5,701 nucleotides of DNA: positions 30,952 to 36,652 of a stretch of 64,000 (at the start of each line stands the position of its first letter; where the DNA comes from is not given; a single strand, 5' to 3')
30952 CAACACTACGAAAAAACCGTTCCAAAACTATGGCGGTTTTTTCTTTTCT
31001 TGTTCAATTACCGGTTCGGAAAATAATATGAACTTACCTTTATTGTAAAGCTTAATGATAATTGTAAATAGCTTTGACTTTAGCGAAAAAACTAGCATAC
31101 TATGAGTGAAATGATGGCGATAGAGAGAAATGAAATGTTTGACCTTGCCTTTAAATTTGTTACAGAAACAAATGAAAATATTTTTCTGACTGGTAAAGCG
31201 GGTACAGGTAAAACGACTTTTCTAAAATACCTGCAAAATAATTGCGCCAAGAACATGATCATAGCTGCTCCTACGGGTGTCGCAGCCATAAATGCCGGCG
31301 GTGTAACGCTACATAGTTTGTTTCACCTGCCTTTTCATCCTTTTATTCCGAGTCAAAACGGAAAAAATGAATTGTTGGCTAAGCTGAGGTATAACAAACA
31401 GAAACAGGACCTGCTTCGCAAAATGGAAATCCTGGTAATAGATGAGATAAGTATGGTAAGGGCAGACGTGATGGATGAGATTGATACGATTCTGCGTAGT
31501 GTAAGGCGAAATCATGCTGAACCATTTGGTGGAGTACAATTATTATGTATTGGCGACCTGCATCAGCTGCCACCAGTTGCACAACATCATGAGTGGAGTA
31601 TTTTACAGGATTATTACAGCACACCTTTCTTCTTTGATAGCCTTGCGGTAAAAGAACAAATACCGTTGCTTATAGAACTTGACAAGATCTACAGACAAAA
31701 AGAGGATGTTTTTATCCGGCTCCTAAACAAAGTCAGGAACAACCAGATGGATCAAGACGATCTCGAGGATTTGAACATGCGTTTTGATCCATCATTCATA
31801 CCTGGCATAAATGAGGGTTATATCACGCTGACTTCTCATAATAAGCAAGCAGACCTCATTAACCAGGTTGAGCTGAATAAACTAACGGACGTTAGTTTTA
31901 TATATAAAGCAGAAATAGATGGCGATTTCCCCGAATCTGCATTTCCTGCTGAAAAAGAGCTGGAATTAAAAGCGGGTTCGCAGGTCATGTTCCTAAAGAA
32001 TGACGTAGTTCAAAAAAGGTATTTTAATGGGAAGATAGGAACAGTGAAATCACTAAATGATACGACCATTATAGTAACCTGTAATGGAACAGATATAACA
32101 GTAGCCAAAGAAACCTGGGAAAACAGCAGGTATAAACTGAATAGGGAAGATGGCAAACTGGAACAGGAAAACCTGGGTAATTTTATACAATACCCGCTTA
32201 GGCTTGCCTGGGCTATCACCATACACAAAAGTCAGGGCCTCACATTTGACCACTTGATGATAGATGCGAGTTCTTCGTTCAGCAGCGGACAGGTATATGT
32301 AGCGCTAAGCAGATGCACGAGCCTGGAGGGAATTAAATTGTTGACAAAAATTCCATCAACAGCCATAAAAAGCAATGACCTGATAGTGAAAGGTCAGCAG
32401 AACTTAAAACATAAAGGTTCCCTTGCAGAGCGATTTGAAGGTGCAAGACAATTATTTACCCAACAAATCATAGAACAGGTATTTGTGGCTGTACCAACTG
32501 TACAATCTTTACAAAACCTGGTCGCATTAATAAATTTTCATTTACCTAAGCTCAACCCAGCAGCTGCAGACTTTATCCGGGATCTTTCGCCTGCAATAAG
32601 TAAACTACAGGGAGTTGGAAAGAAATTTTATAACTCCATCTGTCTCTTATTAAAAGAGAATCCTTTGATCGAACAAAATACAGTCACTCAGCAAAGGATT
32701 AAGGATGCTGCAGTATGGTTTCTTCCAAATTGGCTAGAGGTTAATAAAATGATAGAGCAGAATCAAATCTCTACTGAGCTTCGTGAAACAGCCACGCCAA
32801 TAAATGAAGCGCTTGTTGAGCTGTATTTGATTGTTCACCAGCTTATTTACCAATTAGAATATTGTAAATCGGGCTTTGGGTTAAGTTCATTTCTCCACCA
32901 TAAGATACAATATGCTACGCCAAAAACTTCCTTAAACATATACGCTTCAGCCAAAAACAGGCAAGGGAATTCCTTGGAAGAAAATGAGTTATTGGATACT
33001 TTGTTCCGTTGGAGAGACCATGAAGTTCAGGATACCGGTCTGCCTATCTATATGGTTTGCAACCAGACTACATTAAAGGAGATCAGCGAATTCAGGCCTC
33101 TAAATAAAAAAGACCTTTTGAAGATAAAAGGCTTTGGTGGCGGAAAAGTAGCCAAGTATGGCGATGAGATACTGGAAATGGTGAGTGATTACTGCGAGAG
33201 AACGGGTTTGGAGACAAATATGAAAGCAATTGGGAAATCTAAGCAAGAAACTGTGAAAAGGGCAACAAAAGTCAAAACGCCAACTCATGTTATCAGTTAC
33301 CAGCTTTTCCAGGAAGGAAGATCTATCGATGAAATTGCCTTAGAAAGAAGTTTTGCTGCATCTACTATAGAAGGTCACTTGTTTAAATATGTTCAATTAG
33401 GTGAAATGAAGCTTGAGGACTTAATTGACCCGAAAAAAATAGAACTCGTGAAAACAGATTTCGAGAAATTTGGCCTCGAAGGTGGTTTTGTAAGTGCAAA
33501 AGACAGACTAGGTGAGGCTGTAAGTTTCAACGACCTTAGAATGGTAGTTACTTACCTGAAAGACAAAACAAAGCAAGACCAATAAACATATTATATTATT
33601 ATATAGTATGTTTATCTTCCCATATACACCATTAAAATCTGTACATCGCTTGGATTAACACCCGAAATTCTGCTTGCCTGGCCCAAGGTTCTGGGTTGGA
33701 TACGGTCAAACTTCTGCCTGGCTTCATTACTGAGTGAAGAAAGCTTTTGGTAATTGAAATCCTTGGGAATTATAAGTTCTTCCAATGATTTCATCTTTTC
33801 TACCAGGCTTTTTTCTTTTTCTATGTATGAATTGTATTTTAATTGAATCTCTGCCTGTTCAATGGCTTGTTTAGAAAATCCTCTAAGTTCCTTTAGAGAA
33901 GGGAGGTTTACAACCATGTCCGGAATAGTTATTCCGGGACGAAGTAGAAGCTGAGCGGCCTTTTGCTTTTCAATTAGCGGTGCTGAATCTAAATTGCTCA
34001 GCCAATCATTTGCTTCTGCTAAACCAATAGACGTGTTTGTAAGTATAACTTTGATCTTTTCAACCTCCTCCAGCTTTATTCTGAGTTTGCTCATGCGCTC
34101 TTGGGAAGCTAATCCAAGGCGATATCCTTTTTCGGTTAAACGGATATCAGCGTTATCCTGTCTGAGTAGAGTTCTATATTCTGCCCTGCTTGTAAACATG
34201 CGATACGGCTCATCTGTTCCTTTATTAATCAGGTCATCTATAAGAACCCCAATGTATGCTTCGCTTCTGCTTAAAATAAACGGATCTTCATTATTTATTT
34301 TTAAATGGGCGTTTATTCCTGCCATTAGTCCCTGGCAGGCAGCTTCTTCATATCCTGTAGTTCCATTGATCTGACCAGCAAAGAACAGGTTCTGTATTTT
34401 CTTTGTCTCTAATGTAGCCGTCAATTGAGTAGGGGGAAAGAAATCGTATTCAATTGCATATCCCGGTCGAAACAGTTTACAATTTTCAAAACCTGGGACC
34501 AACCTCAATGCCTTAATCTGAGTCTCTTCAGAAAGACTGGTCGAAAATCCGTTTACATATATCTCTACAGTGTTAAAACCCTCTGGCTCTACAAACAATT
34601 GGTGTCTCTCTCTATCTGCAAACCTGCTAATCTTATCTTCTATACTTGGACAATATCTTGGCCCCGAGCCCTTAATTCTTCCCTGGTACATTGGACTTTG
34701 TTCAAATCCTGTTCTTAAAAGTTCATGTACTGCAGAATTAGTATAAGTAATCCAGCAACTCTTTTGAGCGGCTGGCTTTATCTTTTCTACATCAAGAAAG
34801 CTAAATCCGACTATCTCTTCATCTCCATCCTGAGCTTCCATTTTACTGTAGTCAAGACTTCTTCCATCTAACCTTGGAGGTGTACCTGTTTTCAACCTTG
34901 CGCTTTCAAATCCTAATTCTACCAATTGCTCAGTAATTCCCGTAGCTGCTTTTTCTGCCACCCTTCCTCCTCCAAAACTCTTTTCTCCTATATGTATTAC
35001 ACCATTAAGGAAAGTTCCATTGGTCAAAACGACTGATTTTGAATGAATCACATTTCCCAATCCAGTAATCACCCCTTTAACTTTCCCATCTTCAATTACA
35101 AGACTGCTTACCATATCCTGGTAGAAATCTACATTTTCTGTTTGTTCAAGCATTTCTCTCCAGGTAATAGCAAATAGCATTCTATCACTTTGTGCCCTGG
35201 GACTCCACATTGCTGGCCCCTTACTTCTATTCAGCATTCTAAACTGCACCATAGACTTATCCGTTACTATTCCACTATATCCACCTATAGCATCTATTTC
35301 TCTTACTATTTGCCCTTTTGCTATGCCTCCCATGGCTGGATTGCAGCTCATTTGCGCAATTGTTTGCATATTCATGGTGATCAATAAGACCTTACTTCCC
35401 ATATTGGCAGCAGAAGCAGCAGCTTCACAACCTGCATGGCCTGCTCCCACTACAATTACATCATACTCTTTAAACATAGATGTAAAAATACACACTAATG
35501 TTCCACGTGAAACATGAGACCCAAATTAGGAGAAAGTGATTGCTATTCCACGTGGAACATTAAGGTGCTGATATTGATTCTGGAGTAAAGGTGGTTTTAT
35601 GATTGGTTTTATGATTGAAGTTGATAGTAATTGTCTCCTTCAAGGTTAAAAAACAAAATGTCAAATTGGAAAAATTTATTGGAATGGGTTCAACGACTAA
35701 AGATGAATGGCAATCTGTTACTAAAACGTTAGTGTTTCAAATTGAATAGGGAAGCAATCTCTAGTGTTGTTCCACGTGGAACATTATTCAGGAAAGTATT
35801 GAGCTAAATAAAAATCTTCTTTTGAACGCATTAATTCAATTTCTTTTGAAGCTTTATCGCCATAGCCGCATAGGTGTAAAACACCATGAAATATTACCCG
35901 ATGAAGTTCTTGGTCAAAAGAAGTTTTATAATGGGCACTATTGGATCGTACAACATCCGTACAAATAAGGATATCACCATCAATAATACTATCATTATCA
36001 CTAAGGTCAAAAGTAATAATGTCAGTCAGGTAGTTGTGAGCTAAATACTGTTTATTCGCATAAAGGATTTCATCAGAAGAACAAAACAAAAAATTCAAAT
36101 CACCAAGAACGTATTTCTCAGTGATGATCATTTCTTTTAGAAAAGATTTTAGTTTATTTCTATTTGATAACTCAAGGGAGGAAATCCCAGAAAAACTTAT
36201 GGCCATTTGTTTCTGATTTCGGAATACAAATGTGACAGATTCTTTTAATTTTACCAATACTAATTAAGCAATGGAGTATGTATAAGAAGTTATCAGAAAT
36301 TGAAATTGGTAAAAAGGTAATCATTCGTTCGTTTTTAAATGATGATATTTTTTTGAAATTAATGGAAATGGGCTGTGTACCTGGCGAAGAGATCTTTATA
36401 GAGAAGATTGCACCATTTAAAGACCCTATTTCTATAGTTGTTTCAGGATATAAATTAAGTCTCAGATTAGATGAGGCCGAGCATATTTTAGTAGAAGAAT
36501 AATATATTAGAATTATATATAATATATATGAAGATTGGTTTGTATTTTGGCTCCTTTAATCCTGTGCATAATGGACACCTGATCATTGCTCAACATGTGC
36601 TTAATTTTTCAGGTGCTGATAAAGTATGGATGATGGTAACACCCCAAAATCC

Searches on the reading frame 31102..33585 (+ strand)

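Call 7: search_protein_families(library=ncbifam, proteins=[window:31102-33585:+])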
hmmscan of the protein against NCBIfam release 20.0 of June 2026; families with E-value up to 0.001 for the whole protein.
window:31102-33585:+ (827 aa): 11 families
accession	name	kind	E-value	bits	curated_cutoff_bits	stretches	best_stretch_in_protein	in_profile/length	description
TIGR01448.2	helicase_RecD2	equivalog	1.9e-22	79.3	500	2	25-223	332-501/713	SF1B family DNA helicase RecD2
TIGR01447.1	recD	equivalog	9.3e-18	64.1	310.15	2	24-173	163-318/597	exodeoxyribonuclease V subunit alpha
TIGR02768.1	TraA_Ti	equivalog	3.3e-15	55.5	590.45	1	282-404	608-706/751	Ti-type conjugative transfer relaxase TraA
TIGR01389.1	recQ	equivalog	1.1e-12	47.2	640.2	1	595-696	488-590/591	DNA helicase RecQ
NF010464.0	PRK13889.1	subfamily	2.1e-09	35.9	1015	1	288-405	600-693/992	conjugal transfer relaxase TraA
NF008279.0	PRK11057.1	equivalog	1.4e-07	30.3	1015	1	601-699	507-604/608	ATP-dependent DNA helicase RecQ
NF010402.0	PRK13826.1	subfamily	6.8e-06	24.2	1317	0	287-405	632-729/1102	Dtr system oriT relaxase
TIGR01388.1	rnd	equivalog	7.6e-06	25.4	298.95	1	618-698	200-279/363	ribonuclease D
NF008127.0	PRK10875.1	equivalog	9e-06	24.5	671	0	302-387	480-561/619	exodeoxyribonuclease V subunit alpha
TIGR03015.1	pepcterm_ATPase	hypoth_equivalog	0.00015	21.3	324.5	1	21-128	40-144/269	XrtA/PEP-CTERM system-associated ATPase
NF000355.4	ribo_prot_ABC_F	equivalog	0.00031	19.7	380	1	6-48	322-363/499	ribosomal protection-like ABC-F family protein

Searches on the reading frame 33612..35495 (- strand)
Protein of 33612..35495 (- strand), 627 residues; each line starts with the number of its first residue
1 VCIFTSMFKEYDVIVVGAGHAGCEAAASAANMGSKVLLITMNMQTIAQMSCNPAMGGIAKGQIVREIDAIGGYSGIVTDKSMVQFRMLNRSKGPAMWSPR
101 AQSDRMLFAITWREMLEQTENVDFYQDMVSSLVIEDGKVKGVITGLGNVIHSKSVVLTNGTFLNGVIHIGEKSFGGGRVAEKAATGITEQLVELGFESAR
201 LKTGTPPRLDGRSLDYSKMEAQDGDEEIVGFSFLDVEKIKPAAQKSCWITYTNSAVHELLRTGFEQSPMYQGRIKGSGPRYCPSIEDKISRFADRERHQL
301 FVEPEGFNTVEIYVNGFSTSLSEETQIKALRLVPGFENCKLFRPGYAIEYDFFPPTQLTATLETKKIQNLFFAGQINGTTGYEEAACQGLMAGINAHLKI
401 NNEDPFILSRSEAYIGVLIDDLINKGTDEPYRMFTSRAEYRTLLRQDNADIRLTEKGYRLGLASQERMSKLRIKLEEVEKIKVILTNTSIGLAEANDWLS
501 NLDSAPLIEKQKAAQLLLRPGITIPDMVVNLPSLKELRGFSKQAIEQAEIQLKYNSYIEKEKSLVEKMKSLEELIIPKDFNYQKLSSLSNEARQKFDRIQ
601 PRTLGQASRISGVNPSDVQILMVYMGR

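Call 7: search_protein_families(library=ncbifam, proteins=[window:33612-35495:-])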
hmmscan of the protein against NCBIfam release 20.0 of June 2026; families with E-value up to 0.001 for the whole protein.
window:33612-35495:- (627 aa): 30 families (the best 25 are shown)
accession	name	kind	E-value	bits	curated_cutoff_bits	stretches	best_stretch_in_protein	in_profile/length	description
TIGR00136.1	mnmG_gidA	equivalog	8.9e-256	850.1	524.85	1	11-625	1-612/616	tRNA uridine-5-carboxymethylaminomethyl(34) synthesis enzyme MnmG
NF003739.0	PRK05335.1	equivalog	1.7e-25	89.7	262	2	315-425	279-389/441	methylenetetrahydrofolate--tRNA-(uracil(54)-C(5))-methyltransferase (FADH(2)-oxidizing) TrmFO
TIGR00137.1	gid_trmFO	equivalog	1.2e-21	77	428.65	1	314-425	275-386/433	FADH(2)-oxidizing methylenetetrahydrofolate--tRNA-(uracil(54)-C(5))-methyltransferase TrmFO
TIGR02032.1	GG-red-SF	subfamily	1.4e-07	31.5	158.8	1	11-54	1-43/297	geranylgeranyl reductase family protein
NF004991.0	PRK06370.1-3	subfamily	2.3e-06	26.4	620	1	9-86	34-113/509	FAD-containing oxidoreductase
NF006130.0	PRK08274.1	equivalog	1.9e-05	23.7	369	1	9-40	4-35/467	FAD-dependent tricarballylate dehydrogenase TcuA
TIGR01350.1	lipoamide_DH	equivalog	1.9e-05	23.6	408.8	1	10-86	1-78/461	dihydrolipoyl dehydrogenase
NF053717.1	VnlPnlRedVprA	equivalog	3.6e-05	22.8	600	1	9-40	5-36/481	vinyl phenol reductase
TIGR01372.1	soxA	subfamily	5.6e-05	21.1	1164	1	6-43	164-201/996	sarcosine oxidase subunit alpha family protein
NF004776.0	PRK06116.1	equivalog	6e-05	22.2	480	1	7-88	1-84/450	glutathione-disulfide reductase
NF041080.1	DGGGPL_reductase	equivalog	6.8e-05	21.9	580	1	10-56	1-48/447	digeranylgeranylglycerophospholipid reductase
NF003585.0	PRK05249.1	equivalog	0.00013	20.7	465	1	9-42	5-38/464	Si-specific NAD(P)(+) transhydrogenase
NF004992.0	PRK06370.1-4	equivalog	0.00014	20.5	629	1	8-92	2-88/459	FAD-containing oxidoreductase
NF004939.0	PRK06292.1-1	equivalog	0.00017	20.4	435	0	9-67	4-64/476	dihydrolipoyl dehydrogenase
NF041160.1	DGGPL_Thplmales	equivalog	0.00018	20.6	780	1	10-61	3-51/396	digeranylgeranylglycerophospholipid reductase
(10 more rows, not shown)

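Call 8: find_encoding_contigs(protein=window:33612-35477:-, flank=10000, max_places=10)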
Protein window:33612-35477:- (621 aa): no gene with exactly this product is on record in the collection.

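Call 9: find_related_loci(query=window:33612-35477:-, collection=genome_contigs, flank=10000)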
Query window:33612-35477:- (621 aa) in genome_contigs; peptide patterns used: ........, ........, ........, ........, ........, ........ (x = any residue, [..] = any of these).
600 stretches matched a pattern (row limit reached: there are more); 599 encode a relative of the query (tblastn E <= 1e-3); the best 80 are kept; 80 distinct loci.
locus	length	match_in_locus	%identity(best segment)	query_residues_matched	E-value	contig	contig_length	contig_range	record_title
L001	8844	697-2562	78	1-621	0e+0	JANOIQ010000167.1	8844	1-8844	MAG: Chitinophagaceae bacterium isolate SOY_63_metabat_175 SOY_63_k141_2263565, whole genome shotgun sequence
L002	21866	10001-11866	79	1-621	0e+0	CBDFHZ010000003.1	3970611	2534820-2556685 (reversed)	MAG: Ferruginibacter sp. isolate e301bbda-c23e-414c-88ca-67ed659df7db genome assembly, contig: contig_3, whole genome sh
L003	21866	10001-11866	77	1-621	0e+0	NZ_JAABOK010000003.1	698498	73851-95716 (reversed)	Chitinophaga solisilvae strain O9 NODE_3, whole genome shotgun sequence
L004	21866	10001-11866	78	1-621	0e+0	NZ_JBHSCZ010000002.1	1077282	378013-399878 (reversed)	Ferruginibacter yonginensis strain CECT 8289 GCM70011300_20, whole genome shotgun sequence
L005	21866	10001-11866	77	1-621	0e+0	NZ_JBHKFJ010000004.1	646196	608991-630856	Chitinophaga sp. Hz27 contig4, whole genome shotgun sequence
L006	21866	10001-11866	75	1-621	0e+0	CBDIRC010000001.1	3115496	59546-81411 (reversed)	MAG: Sediminibacterium sp. isolate NI882-mx-bin02 genome assembly, contig: N-N882-C14, whole genome shotgun sequence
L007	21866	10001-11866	77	1-621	0e+0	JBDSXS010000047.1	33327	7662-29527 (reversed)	MAG: Ferruginibacter sp. isolate cluster1_bin.657 k127_969692, whole genome shotgun sequence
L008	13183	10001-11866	77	1-621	0e+0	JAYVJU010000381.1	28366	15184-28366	MAG: Ferruginibacter sp. isolate GL53_Down_metabinner_17 GL53_Down_metabinner_17_380, whole genome shotgun sequence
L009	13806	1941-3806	76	1-621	0e+0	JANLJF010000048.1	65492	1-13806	MAG: Azovibrio restrictus isolate XYLBin2 XylDeg_M3_222_length_65492_cov_7, whole genome shotgun sequence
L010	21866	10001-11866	76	1-621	0e+0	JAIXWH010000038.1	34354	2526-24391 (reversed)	MAG: Chitinophagaceae bacterium isolate D4_MAG_00012 pond_D4_MAG_00012_000000000025, whole genome shotgun sequence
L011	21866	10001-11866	75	1-621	0e+0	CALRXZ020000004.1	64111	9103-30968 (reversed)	MAG: Chitinophaga pinensis isolate JJ-KO21-114-3-m1-bin284 genome assembly, contig: JJ-KO21-114-C63, whole genome shotgu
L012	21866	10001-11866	75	1-621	0e+0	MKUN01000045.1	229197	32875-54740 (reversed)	MAG: Bacteroidetes bacterium 46-16 SCNpilot_cont_1000_p_scaffold_63, whole genome shotgun sequence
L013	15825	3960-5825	75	1-621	0e+0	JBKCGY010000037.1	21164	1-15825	MAG: Bacteroidota bacterium isolate samp_512_metabat2_46 samp_512_118263, whole genome shotgun sequence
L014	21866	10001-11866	74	1-621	0e+0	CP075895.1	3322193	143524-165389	Chitinophagaceae bacterium LGM1 chromosome, complete genome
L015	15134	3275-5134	73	1-621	0e+0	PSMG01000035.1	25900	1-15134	MAG: Chitinophagaceae bacterium isolate ERB_3_2 NODE_524_length_25900_cov_2.291307, whole genome shotgun sequence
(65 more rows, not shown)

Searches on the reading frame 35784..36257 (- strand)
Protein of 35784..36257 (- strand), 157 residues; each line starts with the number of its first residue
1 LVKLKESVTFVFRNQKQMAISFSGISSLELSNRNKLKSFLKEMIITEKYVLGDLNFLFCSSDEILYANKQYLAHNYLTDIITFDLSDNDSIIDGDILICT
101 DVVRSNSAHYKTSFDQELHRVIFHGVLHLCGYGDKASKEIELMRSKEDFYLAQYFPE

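Call 7: search_protein_families(library=ncbifam, proteins=[window:35784-36257:-])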
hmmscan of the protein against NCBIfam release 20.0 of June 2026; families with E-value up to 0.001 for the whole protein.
window:35784-36257:- (157 aa): 2 families
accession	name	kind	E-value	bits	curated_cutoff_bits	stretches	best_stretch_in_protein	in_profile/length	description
TIGR00043.2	TIGR00043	equivalog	3.3e-25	88.4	45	1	35-154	13-142/146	rRNA maturation RNase YbeY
NF010570.0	PRK13963.1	equivalog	3.1e-10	39.8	274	1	32-143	134-243/261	rRNA maturation RNase YbeY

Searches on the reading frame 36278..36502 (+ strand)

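Call 47: search_protein_families(library=pfam, max_evalue=0.00001, proteins=[window:36278-36502:+])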
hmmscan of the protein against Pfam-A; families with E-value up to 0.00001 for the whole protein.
window:36278-36502:+ (74 aa): 1 family
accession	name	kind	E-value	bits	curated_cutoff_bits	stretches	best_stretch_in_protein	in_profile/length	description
PF04023.20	FeoA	-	1.7e-18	66.9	23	1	4-73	2-73/74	FeoA domain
